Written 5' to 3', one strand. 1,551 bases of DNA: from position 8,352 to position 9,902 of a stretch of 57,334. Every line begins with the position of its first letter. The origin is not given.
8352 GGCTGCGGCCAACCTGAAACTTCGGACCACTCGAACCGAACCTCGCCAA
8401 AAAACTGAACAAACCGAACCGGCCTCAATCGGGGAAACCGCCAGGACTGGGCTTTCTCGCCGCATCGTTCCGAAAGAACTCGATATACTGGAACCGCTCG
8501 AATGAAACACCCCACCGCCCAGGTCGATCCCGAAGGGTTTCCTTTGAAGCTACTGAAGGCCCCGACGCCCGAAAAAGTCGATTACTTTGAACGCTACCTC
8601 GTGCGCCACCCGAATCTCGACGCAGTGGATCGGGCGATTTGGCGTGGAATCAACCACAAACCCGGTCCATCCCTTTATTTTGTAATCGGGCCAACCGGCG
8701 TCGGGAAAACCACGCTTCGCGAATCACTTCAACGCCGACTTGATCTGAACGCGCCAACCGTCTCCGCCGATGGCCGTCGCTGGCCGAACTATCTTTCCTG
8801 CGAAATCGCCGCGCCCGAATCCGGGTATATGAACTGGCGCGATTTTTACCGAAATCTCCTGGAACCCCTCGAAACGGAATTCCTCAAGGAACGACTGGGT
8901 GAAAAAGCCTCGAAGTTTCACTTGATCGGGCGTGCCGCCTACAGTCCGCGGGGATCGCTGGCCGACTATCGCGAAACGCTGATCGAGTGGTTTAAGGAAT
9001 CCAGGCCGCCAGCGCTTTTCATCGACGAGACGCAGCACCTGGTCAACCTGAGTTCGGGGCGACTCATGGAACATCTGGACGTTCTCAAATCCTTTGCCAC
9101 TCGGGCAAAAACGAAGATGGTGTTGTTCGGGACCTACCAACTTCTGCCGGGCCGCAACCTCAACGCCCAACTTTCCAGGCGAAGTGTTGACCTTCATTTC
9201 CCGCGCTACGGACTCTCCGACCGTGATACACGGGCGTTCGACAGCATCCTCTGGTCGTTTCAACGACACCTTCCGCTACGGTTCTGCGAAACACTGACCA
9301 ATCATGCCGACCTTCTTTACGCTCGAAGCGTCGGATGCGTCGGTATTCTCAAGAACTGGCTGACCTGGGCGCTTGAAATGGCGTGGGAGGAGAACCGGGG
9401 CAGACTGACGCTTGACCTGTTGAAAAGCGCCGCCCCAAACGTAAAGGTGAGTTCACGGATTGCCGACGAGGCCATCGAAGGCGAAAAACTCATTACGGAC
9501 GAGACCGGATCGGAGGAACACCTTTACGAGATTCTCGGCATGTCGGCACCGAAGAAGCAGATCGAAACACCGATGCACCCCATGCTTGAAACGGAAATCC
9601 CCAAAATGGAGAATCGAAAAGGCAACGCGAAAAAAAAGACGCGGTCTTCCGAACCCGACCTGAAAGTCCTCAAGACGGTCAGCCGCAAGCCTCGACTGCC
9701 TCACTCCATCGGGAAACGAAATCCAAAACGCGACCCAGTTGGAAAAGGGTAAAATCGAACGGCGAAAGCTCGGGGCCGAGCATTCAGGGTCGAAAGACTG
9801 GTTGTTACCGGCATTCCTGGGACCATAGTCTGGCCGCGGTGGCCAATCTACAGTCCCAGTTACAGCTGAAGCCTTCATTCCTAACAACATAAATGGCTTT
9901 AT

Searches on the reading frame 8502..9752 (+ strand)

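Call 15: search_protein_families(library=pfam, proteins=[window:8502-9752:+], max_evalue=0.01)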
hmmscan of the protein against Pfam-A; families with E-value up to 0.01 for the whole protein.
window:8502-9752:+ (416 aa): 7 families
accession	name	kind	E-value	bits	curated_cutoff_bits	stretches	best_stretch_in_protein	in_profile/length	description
PF13401.12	AAA_22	-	6.6e-15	56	27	1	56-214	5-126/130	AAA domain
PF05621.17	TniB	-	3.5e-09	36.8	22.4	1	145-236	96-187/189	Bacterial TniB protein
PF13191.12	AAA_16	-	1.6e-06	29.2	32.6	1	53-182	21-146/167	AAA ATPase domain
PF13173.12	AAA_14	-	0.00011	22.7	27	0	157-233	51-120/129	AAA domain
PF00004.35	AAA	-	0.0016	19.4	21.2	0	61-184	3-73/131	ATPase family associated with various cellular activities (AAA)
PF01637.24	ATPase_2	-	0.0018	18.6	33.2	1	57-187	21-129/225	ATPase domain predominantly from Archaea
PF13238.12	AAA_18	-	0.0089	16.9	29.4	0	60-82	2-24/128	AAA domain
